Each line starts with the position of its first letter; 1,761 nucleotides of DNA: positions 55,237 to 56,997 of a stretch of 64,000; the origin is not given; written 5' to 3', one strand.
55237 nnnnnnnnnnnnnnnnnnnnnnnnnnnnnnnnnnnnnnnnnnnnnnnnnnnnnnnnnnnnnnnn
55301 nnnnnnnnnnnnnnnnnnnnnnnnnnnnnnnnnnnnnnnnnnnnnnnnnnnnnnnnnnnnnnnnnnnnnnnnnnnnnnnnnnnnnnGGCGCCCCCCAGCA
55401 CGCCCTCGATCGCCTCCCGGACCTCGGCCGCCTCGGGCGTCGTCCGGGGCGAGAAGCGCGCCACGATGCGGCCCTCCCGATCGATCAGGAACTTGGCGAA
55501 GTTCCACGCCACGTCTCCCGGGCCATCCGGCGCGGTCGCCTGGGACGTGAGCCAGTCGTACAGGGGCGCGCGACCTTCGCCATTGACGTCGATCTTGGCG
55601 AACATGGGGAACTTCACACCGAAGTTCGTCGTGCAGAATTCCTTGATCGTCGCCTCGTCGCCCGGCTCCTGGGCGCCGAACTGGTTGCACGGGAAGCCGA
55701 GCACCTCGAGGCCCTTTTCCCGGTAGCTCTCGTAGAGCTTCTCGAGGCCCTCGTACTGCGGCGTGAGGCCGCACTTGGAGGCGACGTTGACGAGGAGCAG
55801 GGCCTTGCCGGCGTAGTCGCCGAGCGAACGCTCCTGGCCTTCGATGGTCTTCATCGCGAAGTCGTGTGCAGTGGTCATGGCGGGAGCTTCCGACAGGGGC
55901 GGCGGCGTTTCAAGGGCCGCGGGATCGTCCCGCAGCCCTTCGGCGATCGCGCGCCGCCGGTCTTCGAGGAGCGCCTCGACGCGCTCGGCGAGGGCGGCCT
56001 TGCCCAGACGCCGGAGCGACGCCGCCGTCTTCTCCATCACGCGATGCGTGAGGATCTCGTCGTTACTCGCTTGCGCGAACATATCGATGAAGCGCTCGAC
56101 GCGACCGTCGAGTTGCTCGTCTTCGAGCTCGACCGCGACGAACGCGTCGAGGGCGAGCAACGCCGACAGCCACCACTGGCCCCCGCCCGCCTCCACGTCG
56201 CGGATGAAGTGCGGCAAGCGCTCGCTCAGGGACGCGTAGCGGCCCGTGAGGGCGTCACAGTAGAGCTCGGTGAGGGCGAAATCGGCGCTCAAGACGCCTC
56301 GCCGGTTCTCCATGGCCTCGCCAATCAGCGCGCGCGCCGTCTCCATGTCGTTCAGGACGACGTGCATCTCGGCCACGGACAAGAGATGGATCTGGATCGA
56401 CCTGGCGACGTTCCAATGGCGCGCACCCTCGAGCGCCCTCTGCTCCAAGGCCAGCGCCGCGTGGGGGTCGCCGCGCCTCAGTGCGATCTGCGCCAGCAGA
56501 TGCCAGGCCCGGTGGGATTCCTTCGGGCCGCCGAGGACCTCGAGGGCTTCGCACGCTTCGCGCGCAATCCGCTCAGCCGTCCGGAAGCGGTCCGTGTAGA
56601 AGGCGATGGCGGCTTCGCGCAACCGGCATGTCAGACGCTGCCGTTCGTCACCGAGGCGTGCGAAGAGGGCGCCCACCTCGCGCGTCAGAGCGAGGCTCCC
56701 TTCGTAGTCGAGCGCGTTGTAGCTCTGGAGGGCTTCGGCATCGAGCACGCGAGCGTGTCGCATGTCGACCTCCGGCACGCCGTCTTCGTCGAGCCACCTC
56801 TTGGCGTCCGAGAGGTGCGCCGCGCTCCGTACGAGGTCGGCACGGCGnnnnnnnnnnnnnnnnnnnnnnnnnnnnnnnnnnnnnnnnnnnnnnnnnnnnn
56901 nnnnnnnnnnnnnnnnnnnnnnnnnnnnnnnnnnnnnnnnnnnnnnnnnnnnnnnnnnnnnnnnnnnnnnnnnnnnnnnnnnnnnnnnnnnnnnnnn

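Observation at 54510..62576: Co-directional cluster: two tandem kinase / P-loop NTPase / TPR paralogs, a glutathione peroxidase module and a METTL9/DREV-like methyltransferase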

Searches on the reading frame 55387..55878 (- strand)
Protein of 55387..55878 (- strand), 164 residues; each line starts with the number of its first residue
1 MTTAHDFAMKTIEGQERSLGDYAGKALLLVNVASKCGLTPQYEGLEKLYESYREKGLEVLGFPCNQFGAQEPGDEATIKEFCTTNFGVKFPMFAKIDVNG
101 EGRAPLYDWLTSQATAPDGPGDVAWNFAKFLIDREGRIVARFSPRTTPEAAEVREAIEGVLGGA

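Call 45: find_homologous_proteins(query=window:55387-55878:-, max_evalue=1e-20)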
Query window:55387-55878:- (164 aa): 7999 proteins with E <= 1e-20 among 8000 candidates; the best 120 are listed.
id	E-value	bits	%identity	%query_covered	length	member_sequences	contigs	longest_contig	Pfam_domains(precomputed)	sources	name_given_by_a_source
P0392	1.3e-81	290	75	99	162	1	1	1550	PF08534.17,PF00255.26,PF00578.28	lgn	-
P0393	1.8e-80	286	75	99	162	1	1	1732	PF00255.26,PF00578.28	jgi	-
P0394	3.4e-76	272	70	99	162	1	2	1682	PF08534.17,PF00255.26,PF00578.28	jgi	jgi:glutathione peroxidase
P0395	4.8e-76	272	72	99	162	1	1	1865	PF08534.17,PF00255.26,PF00578.28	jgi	-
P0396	8.6e-76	271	69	99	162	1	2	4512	PF08534.17,PF00255.26,PF00578.28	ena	-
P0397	9.0e-75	268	70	99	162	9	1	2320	PF00255.26,PF00578.28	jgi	-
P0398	1.3e-74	267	70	99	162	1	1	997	PF00255.26,PF00578.28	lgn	-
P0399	1.4e-74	267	70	99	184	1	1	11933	PF00255.26,PF00578.28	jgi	jgi:glutathione peroxidase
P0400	1.4e-74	267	70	99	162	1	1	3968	PF00255.26,PF00578.28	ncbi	-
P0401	1.7e-74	267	69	99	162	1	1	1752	PF08534.17,PF00255.26,PF00578.28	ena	-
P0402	1.8e-74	267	70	99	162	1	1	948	PF00255.26,PF00578.28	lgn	-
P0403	7.1e-74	265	69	99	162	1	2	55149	PF08534.17,PF00255.26,PF00578.28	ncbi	-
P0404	7.5e-74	265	69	99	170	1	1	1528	PF08534.17,PF00255.26,PF00578.28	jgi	jgi:glutathione peroxidase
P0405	7.6e-74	265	70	96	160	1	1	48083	PF00255.26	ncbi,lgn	-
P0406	1.0e-73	264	70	99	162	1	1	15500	PF00255.26,PF00578.28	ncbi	-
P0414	5.9e-73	262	69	99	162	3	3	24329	PF00255.26,PF00578.28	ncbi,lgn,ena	ncbi:MAG TPA: glutathione peroxidase [Sandaracinaceae bacterium]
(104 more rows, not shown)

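Call 46: find_encoding_contigs(protein=P0405, flank=5000, max_places=2)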
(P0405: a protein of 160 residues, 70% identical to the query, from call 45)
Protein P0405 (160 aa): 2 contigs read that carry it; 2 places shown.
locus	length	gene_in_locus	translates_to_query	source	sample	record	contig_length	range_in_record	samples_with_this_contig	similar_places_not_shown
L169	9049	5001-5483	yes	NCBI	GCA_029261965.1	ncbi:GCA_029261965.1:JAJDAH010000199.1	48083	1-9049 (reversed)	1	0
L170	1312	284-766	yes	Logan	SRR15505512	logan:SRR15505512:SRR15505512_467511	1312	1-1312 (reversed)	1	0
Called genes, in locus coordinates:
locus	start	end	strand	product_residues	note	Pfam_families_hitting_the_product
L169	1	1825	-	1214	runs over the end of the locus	PF03190:Thioredox_DsbH, PF13899:Thioredoxin_7, PF00248:Aldo_ket_red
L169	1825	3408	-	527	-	PF00989:PAS, PF08448:PAS_4, PF13188:PAS_8 (faint), PF13426:PAS_9, PF02518:HATPase_c, PF00072:Response_reg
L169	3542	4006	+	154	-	-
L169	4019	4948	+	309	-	PF04784:DUF547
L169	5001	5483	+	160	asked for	PF00255:GSHPx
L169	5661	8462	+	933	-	PF01590:GAF, PF13185:GAF_2, PF13492:GAF_3 (weak), PF00989:PAS (weak), PF08448:PAS_4 (weak), PF13426:PAS_9, PF02518:HATPase_c, PF00072:Response_reg, +1 more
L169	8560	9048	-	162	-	?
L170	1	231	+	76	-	?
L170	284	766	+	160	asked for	PF00255:GSHPx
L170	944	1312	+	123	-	?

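Call 47: find_encoding_contigs(protein=P0403, flank=5000, max_places=2)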
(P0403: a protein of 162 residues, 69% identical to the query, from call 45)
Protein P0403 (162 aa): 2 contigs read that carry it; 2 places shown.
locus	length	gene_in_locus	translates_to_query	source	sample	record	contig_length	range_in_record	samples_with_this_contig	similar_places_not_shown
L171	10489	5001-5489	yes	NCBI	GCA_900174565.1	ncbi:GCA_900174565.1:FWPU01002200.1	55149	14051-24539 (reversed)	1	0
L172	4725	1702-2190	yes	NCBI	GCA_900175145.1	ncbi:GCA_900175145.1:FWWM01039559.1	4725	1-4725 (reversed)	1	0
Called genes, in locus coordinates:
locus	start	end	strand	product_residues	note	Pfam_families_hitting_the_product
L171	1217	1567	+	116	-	PF07237:DUF1428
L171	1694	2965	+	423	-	PF02771:Acyl-CoA_dh_N, PF02770:Acyl-CoA_dh_M, PF00441:Acyl-CoA_dh_1, PF08028:Acyl-CoA_dh_2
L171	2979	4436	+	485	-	PF01636:APH, PF19802:DUF6285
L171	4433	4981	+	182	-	PF13499:EF-hand_7 (faint), PF00036:EF-hand_1 (faint), PF13202:EF-hand_5 (faint), PF13405:EF-hand_6 (faint), PF13833:EF-hand_8 (faint)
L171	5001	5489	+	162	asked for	PF00255:GSHPx, PF00578:AhpC-TSA (weak), PF08534:Redoxin (weak)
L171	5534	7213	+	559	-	-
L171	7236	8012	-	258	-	PF00561:Abhydrolase_1, PF12697:Abhydrolase_6, PF12146:Hydrolase_4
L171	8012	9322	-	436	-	PF00296:Bac_luciferase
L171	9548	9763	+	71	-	-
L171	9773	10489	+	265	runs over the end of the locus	PF05019:Coq4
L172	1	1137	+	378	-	?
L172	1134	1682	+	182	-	PF00036:EF-hand_1 (faint), PF13202:EF-hand_5 (faint), PF13405:EF-hand_6 (faint), PF13499:EF-hand_7 (faint), PF13833:EF-hand_8 (faint)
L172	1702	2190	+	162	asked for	PF00255:GSHPx, PF00578:AhpC-TSA (weak), PF08534:Redoxin (weak)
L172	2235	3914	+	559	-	-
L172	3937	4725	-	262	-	?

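Call 48: find_encoding_contigs(protein=P0414, flank=5000, max_places=3)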
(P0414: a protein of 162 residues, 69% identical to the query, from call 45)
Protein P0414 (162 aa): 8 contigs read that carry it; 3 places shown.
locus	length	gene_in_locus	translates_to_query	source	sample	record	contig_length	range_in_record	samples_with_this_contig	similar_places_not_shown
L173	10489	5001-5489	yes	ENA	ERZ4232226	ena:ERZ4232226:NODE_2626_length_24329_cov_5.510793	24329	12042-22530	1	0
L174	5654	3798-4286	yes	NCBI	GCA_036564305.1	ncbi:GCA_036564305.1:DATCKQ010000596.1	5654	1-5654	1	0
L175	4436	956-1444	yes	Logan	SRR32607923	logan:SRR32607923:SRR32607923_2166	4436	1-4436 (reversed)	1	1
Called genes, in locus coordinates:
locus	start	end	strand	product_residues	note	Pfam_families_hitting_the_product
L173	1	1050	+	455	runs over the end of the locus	-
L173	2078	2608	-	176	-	PF00254:FKBP_C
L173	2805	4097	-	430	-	PF01555:N6_N4_Mtase (faint), PF01170:UPF0020 (faint)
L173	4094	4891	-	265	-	PF05175:MTS, PF01596:Methyltransf_3 (faint), PF08241:Methyltransf_11 (faint), PF13649:Methyltransf_25 (weak)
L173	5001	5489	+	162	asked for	PF00255:GSHPx, PF00578:AhpC-TSA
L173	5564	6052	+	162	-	PF00383:dCMP_cyt_deam_1, PF14437:MafB19-deam, PF14439:Bd3614-deam (weak)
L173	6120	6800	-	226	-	-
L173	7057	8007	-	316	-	PF00126:HTH_1, PF03466:LysR_substrate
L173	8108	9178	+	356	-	PF00248:Aldo_ket_red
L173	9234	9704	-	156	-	PF07238:PilZ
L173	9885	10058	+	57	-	-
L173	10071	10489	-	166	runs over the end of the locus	-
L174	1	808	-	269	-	PF05685:Uma2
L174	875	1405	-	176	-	PF00254:FKBP_C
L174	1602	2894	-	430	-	PF01555:N6_N4_Mtase (faint), PF01170:UPF0020 (faint)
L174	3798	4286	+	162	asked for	PF00255:GSHPx, PF00578:AhpC-TSA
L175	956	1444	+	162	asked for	PF00255:GSHPx, PF00578:AhpC-TSA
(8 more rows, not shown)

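Call 52: search_protein_families(library=ncbifam, proteins=[window:55387-55878:-], max_evalue=0.001)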
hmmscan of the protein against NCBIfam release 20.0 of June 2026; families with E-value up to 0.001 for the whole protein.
window:55387-55878:- (164 aa): 3 families
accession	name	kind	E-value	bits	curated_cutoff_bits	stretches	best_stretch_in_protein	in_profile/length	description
NF007900.0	PRK10606.1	equivalog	1.8e-61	206.9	270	2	7-114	8-115/183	glutathione peroxidase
TIGR02540.1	gpx7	equivalog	1.6e-33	115.6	207.3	1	5-157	3-149/153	putative glutathione peroxidase Gpx7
NF002854.0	PRK03147.1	subfamily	2.3e-07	30.9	170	1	3-93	41-124/176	thiol-disulfide oxidoreductase ResA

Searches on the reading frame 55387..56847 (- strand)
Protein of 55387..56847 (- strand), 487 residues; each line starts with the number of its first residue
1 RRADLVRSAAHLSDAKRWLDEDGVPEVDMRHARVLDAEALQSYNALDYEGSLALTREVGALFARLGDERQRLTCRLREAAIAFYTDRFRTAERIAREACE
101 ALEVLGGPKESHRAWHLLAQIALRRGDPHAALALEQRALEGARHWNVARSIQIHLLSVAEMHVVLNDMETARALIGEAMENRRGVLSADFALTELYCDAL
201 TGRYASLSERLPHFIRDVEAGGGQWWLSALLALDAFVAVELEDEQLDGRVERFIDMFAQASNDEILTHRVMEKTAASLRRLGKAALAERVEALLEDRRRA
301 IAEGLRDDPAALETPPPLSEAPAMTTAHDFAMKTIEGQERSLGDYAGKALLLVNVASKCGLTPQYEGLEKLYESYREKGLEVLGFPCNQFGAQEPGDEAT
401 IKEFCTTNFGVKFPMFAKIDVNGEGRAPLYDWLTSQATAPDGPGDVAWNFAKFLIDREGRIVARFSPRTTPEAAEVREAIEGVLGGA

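Call 35: search_protein_representatives(protein=window:55387-56847:-)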
Query: 487 residues. Proteins with E-value up to 0.001 (for the whole library): 14288; up to 1e-10: 7570; up to 1e-30: 1067. The best 150 are listed.
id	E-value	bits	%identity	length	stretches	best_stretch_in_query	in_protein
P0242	1.0e-145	502.5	50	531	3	328-482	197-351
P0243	9.8e-105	367.4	64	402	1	1-309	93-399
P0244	1.3e-76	274.7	49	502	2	334-473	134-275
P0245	2.1e-63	231.2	61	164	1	325-484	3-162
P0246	1.1e-58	215.6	46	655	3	313-462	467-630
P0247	1.4e-56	208.7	49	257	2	325-473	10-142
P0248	1.4e-55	205.4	47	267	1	292-484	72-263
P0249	2.6e-53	197.9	50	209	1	304-484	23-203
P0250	6.9e-53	196.5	57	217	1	328-485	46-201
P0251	2.4e-52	194.7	54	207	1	312-482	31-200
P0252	2.6e-52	194.6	54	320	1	310-484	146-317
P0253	1.2e-51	192.5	54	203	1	323-484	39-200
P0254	1.6e-51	192.0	55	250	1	319-486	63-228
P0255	1.8e-51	191.8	56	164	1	327-486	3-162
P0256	2.0e-51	191.7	55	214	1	302-481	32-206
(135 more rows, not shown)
